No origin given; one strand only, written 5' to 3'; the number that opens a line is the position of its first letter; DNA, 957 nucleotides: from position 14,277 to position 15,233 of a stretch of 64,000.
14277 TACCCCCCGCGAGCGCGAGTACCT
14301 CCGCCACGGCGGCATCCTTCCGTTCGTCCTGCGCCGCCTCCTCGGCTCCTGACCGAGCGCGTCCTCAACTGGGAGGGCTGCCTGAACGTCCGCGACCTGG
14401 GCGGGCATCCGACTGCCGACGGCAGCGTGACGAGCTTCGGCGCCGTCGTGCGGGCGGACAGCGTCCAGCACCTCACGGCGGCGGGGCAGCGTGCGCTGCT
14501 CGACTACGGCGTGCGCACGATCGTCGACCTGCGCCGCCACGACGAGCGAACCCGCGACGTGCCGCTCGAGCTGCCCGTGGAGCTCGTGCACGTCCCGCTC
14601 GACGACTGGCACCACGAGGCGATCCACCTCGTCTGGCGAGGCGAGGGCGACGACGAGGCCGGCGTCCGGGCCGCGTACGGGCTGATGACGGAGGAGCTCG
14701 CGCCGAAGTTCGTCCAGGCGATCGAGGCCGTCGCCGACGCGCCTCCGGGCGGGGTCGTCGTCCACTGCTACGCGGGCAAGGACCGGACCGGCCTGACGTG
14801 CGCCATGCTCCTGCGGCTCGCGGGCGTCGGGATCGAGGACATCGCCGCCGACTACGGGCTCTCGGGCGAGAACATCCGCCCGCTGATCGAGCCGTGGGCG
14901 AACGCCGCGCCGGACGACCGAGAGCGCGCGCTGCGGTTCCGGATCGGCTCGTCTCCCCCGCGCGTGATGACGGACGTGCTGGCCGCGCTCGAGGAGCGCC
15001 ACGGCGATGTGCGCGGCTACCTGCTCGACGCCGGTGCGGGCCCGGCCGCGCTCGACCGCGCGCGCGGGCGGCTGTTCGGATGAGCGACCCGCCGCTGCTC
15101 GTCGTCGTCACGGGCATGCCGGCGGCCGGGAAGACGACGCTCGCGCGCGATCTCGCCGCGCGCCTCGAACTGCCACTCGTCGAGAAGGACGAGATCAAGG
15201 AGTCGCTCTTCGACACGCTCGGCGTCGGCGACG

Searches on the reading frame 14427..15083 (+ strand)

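Call 42: search_protein_families(library=pfam, proteins=[window:14427-15083:+], max_evalue=0.001)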
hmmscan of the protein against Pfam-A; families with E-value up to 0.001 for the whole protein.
window:14427-15083:+ (218 aa): 4 families
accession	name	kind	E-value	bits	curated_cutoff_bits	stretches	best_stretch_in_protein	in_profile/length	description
PF13350.11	Y_phosphatase3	-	7.7e-43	147.6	22.2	1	4-216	25-238/240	Tyrosine phosphatase family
PF22785.1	Tc-R-P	-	3e-08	34.6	27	0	92-129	65-101/106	Polymorphic toxin system, DSP-PTPase phosphatase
PF22741.1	PTP-NADK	-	6.2e-06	26.1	27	0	16-42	36-61/163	DSP-PTPase phosphatase fused to NAD+ Kinase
PF22784.1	PTP-SAK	-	1e-05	26.1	27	1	90-134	71-114/153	Swiss Army Knife protein, DSP-PTPase phosphatase domain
